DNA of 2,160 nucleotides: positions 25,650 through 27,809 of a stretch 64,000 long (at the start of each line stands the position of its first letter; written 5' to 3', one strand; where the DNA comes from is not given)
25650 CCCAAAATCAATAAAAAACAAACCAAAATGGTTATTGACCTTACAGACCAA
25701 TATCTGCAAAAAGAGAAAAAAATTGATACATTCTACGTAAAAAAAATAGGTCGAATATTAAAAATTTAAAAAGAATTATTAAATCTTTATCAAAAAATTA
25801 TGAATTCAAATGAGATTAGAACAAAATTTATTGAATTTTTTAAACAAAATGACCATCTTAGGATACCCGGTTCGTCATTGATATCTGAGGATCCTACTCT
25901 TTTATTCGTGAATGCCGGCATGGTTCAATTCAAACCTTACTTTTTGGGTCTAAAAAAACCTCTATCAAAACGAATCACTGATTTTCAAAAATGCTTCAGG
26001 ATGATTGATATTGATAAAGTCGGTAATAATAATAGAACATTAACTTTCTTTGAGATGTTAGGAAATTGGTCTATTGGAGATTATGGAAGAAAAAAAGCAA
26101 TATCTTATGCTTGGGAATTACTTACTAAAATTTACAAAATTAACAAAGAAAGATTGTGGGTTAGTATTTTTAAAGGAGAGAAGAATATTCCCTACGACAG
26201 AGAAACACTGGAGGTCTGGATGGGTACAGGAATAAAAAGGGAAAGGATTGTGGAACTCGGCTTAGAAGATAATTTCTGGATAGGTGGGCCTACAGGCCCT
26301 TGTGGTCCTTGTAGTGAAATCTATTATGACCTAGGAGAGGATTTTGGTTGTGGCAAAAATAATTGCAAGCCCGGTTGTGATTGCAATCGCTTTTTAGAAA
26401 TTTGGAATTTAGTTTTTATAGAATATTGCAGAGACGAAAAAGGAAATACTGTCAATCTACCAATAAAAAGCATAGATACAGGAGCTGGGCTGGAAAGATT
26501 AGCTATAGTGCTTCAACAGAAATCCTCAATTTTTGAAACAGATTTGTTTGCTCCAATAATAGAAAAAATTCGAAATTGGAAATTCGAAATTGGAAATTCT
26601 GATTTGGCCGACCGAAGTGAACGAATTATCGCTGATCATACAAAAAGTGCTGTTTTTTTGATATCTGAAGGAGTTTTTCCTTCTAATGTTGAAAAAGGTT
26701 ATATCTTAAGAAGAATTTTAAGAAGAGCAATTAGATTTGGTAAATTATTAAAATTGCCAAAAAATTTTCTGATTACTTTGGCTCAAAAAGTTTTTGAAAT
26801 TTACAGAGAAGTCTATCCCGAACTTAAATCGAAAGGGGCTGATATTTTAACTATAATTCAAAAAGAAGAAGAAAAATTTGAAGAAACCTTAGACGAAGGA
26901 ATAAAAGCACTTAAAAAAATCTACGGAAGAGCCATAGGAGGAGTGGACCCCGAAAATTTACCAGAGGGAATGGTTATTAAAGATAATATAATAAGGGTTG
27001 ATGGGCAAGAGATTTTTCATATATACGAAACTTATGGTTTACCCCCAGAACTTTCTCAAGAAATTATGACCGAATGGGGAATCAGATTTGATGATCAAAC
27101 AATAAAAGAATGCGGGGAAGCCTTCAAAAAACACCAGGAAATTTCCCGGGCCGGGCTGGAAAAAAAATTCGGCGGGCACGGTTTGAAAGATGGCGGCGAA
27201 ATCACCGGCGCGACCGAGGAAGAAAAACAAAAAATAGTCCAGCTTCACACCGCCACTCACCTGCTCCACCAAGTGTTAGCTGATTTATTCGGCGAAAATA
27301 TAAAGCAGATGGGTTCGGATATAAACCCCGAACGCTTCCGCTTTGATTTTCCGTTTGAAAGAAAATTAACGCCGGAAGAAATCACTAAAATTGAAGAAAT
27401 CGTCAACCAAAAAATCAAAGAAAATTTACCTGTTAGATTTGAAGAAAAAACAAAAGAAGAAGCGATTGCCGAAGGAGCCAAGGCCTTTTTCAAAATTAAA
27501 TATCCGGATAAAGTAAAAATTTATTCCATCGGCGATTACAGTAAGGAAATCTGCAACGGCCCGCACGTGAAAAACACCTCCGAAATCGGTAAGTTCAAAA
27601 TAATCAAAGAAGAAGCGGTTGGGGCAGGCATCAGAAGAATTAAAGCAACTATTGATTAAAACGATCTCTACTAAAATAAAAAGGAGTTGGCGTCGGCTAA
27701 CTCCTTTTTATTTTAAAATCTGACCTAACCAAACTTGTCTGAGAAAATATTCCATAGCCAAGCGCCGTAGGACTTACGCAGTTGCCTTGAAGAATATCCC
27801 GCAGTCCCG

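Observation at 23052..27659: Low-GC insertion rebuilt alaS: orphan AlaRS 5' fragment, radical-SAM/SPASM enzyme plus HExxH protein, and a compositionally chimeric alaS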

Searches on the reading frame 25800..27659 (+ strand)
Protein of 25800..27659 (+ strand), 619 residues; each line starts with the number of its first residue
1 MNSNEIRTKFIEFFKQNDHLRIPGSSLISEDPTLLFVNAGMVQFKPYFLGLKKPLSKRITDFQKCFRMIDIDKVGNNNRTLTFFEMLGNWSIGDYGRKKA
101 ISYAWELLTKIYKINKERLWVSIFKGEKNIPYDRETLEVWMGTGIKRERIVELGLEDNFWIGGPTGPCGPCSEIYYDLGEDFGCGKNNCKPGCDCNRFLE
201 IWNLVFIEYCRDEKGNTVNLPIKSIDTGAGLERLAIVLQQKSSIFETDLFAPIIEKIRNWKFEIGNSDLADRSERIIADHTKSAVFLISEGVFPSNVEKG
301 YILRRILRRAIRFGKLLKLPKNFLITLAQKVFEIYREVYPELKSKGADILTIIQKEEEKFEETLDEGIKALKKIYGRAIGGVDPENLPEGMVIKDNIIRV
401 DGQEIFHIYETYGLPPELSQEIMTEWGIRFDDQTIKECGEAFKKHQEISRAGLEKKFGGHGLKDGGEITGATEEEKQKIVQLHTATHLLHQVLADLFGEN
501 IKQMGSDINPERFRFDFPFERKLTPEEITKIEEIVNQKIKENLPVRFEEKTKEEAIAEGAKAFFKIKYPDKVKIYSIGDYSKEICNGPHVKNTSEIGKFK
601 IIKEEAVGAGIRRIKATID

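Call 6: search_protein_families(library=pfam, proteins=[window:25800-27659:+], max_evalue=0.01)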
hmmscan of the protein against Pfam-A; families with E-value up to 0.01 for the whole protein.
window:25800-27659:+ (619 aa): 2 families
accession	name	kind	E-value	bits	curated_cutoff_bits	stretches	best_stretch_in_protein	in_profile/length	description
PF01411.24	tRNA-synt_2c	-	5e-138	461.5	30.3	1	5-455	1-434/552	tRNA synthetases class II (A)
PF07973.19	tRNA_SAD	-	2.7e-18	66.1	24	1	572-614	1-43/44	Threonyl and Alanyl tRNA synthetase second additional domain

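Call 7: search_protein_families(library=ncbifam, proteins=[window:25800-27659:+], max_evalue=0.01)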
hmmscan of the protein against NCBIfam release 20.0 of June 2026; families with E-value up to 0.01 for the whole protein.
window:25800-27659:+ (619 aa): 5 families
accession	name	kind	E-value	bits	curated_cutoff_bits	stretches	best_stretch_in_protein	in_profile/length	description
NF002436.0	PRK01584.1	equivalog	2.9e-186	620.5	529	1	1-618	1-592/595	alanine--tRNA ligase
TIGR00344.1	alaS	equivalog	1.5e-181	605.7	457.05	2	5-453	1-430/847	alanine--tRNA ligase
TIGR03683.1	A-tRNA_syn_arch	equivalog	8.9e-73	245.9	744.7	4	460-615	573-731/902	alanine--tRNA ligase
NF040865.1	a_tRNA_ed_AlaXM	equivalog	1.5e-26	93.6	300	1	460-618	74-233/234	alanyl-tRNA editing protein AlaXM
TIGR00418.1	thrS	equivalog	1.4e-06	27.6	383.65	1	483-605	2-131/565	threonine--tRNA ligase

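Call 10: find_encoding_contigs(protein=window:25800-27659:+, flank=10000, max_places=6)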
Protein window:25800-27659:+ (619 aa): 1 contig read that carries it; 1 place shown.
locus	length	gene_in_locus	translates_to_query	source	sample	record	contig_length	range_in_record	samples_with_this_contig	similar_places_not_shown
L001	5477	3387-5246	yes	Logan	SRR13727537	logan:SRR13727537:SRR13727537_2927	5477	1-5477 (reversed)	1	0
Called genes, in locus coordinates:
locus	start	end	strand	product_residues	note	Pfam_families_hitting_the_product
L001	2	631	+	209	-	?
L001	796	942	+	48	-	-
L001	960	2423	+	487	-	PF04055:Radical_SAM, PF13353:Fer4_12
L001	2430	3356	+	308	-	-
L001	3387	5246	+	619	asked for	PF01411:tRNA-synt_2c, PF07973:tRNA_SAD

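Call 11: find_homologous_proteins(query=window:25800-27656:+)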
Query window:25800-27656:+ (619 aa): 8000 proteins with E <= 0.001 among 8000 candidates; the best 120 are listed.
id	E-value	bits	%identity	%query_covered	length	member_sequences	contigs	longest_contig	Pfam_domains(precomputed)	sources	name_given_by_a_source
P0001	0.0e+0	1418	100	100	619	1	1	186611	PF01411.25,PF07973.20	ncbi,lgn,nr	ncbi:MAG: alanine--tRNA ligase [bacterium]|nr:alanine--tRNA ligase [bacterium]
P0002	0.0e+0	1268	89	100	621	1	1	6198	PF01411.25,PF07973.20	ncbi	-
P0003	5.9e-250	849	62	100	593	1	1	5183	PF01411.25,PF07973.20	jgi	jgi:alanyl-tRNA synthetase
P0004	1.2e-243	829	62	100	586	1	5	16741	PF01411.25,PF07973.20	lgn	-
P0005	8.2e-239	813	60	100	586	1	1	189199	PF01411.25,PF07973.20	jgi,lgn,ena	-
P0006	1.4e-237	808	62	100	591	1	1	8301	PF01411.25,PF07973.20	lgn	-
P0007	2.4e-233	795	60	100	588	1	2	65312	PF01411.25,PF07973.20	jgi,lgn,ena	-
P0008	3.9e-233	794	60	100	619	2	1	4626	PF01411.25,PF07973.20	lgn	-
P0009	2.5e-229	781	60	100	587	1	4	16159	PF01411.25,PF07973.20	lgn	-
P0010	4.4e-227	774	58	100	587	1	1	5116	PF01411.25,PF07973.20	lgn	-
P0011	7.2e-225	767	57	100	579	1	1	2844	PF01411.25,PF07973.20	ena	-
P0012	2.1e-221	755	57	99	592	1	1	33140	PF01411.25,PF07973.20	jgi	-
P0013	7.5e-218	743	56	100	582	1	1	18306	PF01411.25,PF07973.20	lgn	-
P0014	1.4e-209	716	56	100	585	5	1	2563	PF01411.25,PF07973.20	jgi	jgi:alanyl-tRNA synthetase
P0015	1.5e-209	716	55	100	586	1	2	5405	PF01411.25,PF07973.20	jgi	-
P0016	9.1e-209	713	53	100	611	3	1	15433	PF01411.25,PF07973.20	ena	-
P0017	3.1e-208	712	56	100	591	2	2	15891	PF01411.25,PF07973.20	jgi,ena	-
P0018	1.9e-206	706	54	100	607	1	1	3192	PF01411.25,PF07973.20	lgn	-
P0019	2.1e-206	706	54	100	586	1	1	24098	PF01411.25,PF07973.20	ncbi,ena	-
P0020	6.3e-206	704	54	100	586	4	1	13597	PF01411.25,PF07973.20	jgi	-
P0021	9.0e-206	703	58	90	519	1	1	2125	PF01411.25,PF07973.20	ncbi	-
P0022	5.3e-205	701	54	100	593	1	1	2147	PF01411.25,PF07973.20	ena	-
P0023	6.3e-204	697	54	100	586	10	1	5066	PF01411.25,PF07973.20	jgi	jgi:alanyl-tRNA synthetase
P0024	1.4e-203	696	54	100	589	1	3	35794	PF01411.25,PF07973.20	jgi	jgi:alanyl-tRNA synthetase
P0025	1.6e-203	696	55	100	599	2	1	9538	PF01411.25,PF07973.20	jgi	-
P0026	8.5e-203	694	53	100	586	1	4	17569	PF01411.25,PF07973.20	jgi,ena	jgi:alanyl-tRNA synthetase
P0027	1.3e-201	690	53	100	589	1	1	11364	PF01411.25,PF07973.20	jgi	jgi:alanyl-tRNA synthetase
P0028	1.7e-201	689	54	100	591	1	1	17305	PF01411.25,PF07973.20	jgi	jgi:alanyl-tRNA synthetase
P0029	2.1e-201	689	54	100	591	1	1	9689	PF01411.25,PF07973.20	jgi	jgi:alanyl-tRNA synthetase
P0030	3.4e-201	688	53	100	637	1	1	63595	PF01411.25,PF07973.20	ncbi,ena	-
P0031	4.4e-201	688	51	100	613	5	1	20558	PF01411.25,PF07973.20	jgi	-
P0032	6.1e-201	687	55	100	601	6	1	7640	PF01411.25,PF07973.20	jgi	jgi:alanyl-tRNA synthetase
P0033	1.4e-200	686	53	100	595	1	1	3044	PF01411.25,PF07973.20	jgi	-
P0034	5.6e-200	684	53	100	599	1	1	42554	PF01411.25,PF07973.20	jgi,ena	-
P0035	6.5e-200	684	53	100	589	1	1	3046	PF01411.25,PF07973.20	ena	-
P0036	9.4e-200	684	55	100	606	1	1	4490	PF01411.25,PF07973.20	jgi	jgi:alanyl-tRNA synthetase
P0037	9.8e-200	683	53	100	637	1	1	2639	PF01411.25,PF07973.20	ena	-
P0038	5.1e-199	681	55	100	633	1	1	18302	PF01411.25,PF07973.20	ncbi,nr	ncbi:MAG: alanine--tRNA ligase [Patescibacteria group bacterium]|nr:alanine--tRNA ligase [Patescibac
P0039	7.4e-199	681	51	100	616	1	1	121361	PF01411.25,PF07973.20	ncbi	-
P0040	1.4e-198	680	52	100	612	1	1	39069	PF01411.25,PF07973.20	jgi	-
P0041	2.4e-198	679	53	100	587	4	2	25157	PF01411.25,PF07973.20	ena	-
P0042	5.0e-198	678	52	100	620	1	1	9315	PF01411.25,PF07973.20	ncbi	-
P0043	1.5e-197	676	53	100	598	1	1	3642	PF01411.25,PF07973.20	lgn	-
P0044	1.7e-197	676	55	100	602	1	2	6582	PF01411.25,PF07973.20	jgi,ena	-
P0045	2.3e-197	676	53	100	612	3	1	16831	PF01411.25,PF07973.20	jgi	-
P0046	4.7e-197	675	52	100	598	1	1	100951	PF01411.25,PF07973.20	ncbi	-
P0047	4.8e-197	675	51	100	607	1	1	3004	PF01411.25,PF07973.20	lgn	-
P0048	1.2e-196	673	53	100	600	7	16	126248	PF01411.25,PF07973.20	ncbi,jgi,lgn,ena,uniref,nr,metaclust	ncbi:MAG: alanine--tRNA ligase [Candidatus Portnoybacteria bacterium RIFCSPLOWO2_12_FULL_39_9]|unire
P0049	2.6e-196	672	52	100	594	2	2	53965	PF01411.25,PF07973.20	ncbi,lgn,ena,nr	ncbi:MAG: alanyl-tRNA synthetase [Parcubacteria group bacterium Athens1014_10]|nr:MAG: alanyl-tRNA s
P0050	2.7e-196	672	52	100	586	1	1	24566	PF01411.25,PF07973.20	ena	-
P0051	2.8e-196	672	52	100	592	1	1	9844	PF01411.25,PF07973.20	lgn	-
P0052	3.3e-196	672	52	100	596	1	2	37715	PF01411.25,PF07973.20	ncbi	-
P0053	2.3e-195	669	51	100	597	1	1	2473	PF01411.25,PF07973.20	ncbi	-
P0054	4.9e-195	668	53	100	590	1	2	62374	PF01411.25,PF07973.20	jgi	jgi:alanyl-tRNA synthetase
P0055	6.9e-195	667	53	100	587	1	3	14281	PF01411.25,PF07973.20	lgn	-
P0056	7.2e-195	667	54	100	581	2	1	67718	PF01411.25,PF07973.20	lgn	-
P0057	1.2e-194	667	52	100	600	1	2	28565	PF01411.25,PF07973.20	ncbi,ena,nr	ncbi:alanine--tRNA ligase [Patescibacteria group bacterium]|nr:alanine--tRNA ligase [Patescibacteria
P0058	1.8e-194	666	51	100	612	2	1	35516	PF01411.25,PF07973.20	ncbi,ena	-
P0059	2.0e-194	666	52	100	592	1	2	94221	PF01411.25,PF07973.20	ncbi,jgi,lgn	-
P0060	2.2e-194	666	53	100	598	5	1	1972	PF01411.25,PF07973.20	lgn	-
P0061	3.3e-194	665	53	100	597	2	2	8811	PF01411.25,PF07973.20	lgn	-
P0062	4.7e-194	665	51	100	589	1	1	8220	PF01411.25,PF07973.20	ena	-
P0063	8.8e-194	664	51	100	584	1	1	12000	PF01411.25,PF07973.20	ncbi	-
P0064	1.3e-193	663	52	100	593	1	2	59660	PF01411.25,PF07973.20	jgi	jgi:alanyl-tRNA synthetase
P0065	1.3e-193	663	52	100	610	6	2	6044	PF01411.25,PF07973.20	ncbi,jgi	-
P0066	3.2e-193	662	52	100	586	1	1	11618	PF01411.25,PF07973.20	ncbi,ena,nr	ncbi:alanine--tRNA ligase [Patescibacteria group bacterium]|nr:alanine--tRNA ligase [Patescibacteria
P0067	3.8e-193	662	53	100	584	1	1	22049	PF01411.25,PF07973.20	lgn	-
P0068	4.1e-193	662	50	100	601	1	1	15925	PF01411.25,PF07973.20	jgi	jgi:alanyl-tRNA synthetase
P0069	4.8e-193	661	52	100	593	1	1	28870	PF01411.25,PF07973.20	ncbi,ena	-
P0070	4.8e-193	661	53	100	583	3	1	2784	PF01411.25,PF07973.20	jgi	-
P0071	5.6e-193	661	51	100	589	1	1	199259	PF01411.25,PF07973.20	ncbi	-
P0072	5.9e-193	661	52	100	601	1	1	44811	PF01411.25,PF07973.20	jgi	-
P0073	5.9e-193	661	53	100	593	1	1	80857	PF01411.25,PF07973.20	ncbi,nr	ncbi:alanine--tRNA ligase [Patescibacteria group bacterium]|nr:alanine--tRNA ligase [Patescibacteria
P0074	6.4e-193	661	52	100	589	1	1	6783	PF01411.25,PF07973.20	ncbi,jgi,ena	-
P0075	6.9e-193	661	51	100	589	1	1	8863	PF01411.25,PF07973.20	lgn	-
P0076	1.2e-192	660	53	100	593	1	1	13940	PF01411.25,PF07973.20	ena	-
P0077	1.3e-192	660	50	100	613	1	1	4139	PF01411.25,PF07973.20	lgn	-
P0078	2.1e-192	659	53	100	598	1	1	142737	PF01411.25,PF07973.20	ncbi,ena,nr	ncbi:alanine--tRNA ligase [bacterium]|nr:alanine--tRNA ligase [bacterium]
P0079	2.7e-192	659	52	100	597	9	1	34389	PF01411.25,PF07973.20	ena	-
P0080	2.8e-192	659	53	100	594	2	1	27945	PF01411.25,PF07973.20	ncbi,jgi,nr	ncbi:alanine--tRNA ligase [bacterium]|nr:alanine--tRNA ligase [bacterium]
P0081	2.9e-192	659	53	100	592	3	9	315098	PF01411.25,PF07973.20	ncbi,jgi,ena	-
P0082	3.8e-192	658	53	100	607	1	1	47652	PF01411.25,PF07973.20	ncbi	-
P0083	4.3e-192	658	51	100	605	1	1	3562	PF01411.25,PF07973.20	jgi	jgi:alanyl-tRNA synthetase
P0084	4.3e-192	658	51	100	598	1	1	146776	PF01411.25,PF07973.20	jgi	jgi:alanyl-tRNA synthetase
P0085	5.6e-192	658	52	100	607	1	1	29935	PF01411.25,PF07973.20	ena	-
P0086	7.0e-192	658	51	100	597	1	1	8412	PF01411.25,PF07973.20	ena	-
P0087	7.1e-192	658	53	100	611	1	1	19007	PF01411.25,PF07973.20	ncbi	-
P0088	7.9e-192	657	52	100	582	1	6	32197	PF01411.25,PF07973.20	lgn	-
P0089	1.2e-191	657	51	100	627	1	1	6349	PF01411.25,PF07973.20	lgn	-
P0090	1.3e-191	657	51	100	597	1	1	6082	PF01411.25,PF07973.20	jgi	-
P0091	1.5e-191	657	52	100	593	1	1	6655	PF01411.25,PF07973.20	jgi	-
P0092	1.8e-191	656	52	100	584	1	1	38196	PF01411.25,PF07973.20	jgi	-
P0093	2.0e-191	656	52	100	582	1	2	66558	PF01411.25,PF07973.20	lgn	-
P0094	2.0e-191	656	51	100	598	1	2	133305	PF01411.25,PF07973.20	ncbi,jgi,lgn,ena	-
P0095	2.2e-191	656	52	100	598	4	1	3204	PF01411.25,PF07973.20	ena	-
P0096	2.4e-191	656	50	100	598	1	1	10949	PF01411.25,PF07973.20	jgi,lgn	-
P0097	2.5e-191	656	53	100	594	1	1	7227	PF01411.25,PF07973.20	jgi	-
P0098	3.4e-191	655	51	100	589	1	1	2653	PF01411.25,PF07973.20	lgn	-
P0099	3.6e-191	655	52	100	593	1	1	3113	PF01411.25,PF07973.20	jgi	-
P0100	6.0e-191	654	52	100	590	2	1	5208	PF01411.25,PF07973.20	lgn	-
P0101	6.5e-191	654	53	100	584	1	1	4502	PF01411.25,PF07973.20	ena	-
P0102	9.1e-191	654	53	100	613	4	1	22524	PF01411.25,PF07973.20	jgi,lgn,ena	-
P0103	1.4e-190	653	51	100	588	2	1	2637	PF01411.25,PF07973.20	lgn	-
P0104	1.6e-190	653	51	100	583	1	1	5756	PF01411.25,PF07973.20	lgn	-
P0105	1.6e-190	653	52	100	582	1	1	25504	PF01411.25,PF07973.20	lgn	-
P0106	2.1e-190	653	52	100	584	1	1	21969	PF01411.25,PF07973.20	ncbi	-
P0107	2.3e-190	653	50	100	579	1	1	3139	PF01411.25,PF07973.20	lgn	-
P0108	2.4e-190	652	52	100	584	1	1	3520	PF01411.25,PF07973.20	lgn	-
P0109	3.6e-190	652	51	100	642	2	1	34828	PF01411.25,PF07973.20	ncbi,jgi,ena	-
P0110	3.9e-190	652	52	100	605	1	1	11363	PF01411.25,PF07973.20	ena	-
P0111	4.0e-190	652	51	100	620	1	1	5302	PF01411.25,PF07973.20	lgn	-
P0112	4.8e-190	651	50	100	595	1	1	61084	PF01411.25,PF07973.20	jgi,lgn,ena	-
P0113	8.7e-190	651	52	100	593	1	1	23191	PF01411.25,PF07973.20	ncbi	-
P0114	1.5e-189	650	53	97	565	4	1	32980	PF01411.25,PF07973.20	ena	-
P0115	2.2e-189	649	50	100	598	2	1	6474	PF01411.25,PF07973.20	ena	-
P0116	3.4e-189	649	51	100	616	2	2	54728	PF01411.25,PF07973.20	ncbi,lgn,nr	ncbi:MAG: alanine--tRNA ligase [Patescibacteria group bacterium]|nr:alanine--tRNA ligase [Patescibac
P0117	3.7e-189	649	53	100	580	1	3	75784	PF01411.25,PF07973.20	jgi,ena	-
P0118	4.8e-189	648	50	100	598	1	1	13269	PF01411.25,PF07973.20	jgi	jgi:alanyl-tRNA synthetase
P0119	5.5e-189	648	52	98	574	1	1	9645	PF01411.25,PF07973.20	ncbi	-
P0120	6.9e-189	648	50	100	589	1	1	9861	PF01411.25,PF07973.20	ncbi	-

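Call 12: find_encoding_contigs(protein=P0002, flank=10000, max_places=4)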
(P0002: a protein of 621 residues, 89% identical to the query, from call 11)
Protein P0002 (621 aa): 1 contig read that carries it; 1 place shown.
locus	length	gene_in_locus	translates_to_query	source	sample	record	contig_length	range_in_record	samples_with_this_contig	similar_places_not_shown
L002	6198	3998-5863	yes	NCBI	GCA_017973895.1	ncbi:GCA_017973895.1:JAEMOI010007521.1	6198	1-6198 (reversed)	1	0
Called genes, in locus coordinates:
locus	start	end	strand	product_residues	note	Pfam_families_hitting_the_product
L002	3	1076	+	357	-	?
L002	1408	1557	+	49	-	-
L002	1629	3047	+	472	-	PF13353:Fer4_12, PF04055:Radical_SAM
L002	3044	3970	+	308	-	-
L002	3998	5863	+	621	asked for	PF01411:tRNA-synt_2c, PF07973:tRNA_SAD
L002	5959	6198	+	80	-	?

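Call 13: find_encoding_contigs(protein=P0005, flank=10000, max_places=3)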
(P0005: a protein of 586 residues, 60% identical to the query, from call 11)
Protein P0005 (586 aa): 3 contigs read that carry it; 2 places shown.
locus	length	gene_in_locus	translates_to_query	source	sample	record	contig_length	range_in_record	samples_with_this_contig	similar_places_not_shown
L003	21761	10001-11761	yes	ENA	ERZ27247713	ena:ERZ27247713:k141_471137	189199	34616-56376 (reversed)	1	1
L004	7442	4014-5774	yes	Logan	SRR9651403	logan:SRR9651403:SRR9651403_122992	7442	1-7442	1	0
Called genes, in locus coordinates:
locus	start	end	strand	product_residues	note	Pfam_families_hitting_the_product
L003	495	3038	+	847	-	PF13620:CarboxypepD_reg (faint)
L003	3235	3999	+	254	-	-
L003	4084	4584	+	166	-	PF04308:RNaseH_like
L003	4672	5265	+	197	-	-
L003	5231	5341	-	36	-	-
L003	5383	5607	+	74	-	-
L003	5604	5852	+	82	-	-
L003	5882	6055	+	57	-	PF01411:tRNA-synt_2c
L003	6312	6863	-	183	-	PF01209:Ubie_methyltran, PF03848:TehB, PF13489:Methyltransf_23, PF05175:MTS, PF13847:Methyltransf_31, PF08241:Methyltransf_11, PF08242:Methyltransf_12, PF13649:Methyltransf_25, +2 more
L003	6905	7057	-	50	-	-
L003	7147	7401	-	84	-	-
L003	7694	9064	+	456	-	PF04055:Radical_SAM, PF13353:Fer4_12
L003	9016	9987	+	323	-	-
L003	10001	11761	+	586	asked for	PF01411:tRNA-synt_2c, PF07973:tRNA_SAD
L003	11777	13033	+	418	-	-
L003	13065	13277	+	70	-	PF01176:eIF-1a, PF16745:RsgA_N (faint)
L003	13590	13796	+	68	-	-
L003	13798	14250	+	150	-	PF00411:Ribosomal_S11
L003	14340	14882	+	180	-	PF00163:Ribosomal_S4, PF01479:S4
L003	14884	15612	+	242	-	PF01193:RNA_pol_L, PF01000:RNA_pol_A_bac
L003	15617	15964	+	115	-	PF01196:Ribosomal_L17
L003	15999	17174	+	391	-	PF00091:Tubulin, PF12327:FtsZ_C (weak)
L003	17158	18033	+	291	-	PF01256:Carb_kinase, PF08543:Phos_pyr_kin (weak), PF02110:HK (weak)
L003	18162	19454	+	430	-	PF26449:DUF8128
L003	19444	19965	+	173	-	-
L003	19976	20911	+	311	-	PF00890:FAD_binding_2 (faint), PF01134:GIDA (faint), PF01266:DAO (faint), PF01946:Thi4 (faint), PF07992:Pyr_redox_2, PF12831:FAD_oxidored (weak), PF13738:Pyr_redox_3, PF00070:Pyr_redox, +2 more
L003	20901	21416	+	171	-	PF07963:N_methyl (weak), PF08334:T2SSG (faint)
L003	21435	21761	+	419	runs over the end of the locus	PF03952:Enolase_N, PF00113:Enolase_C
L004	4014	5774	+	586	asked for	PF01411:tRNA-synt_2c, PF07973:tRNA_SAD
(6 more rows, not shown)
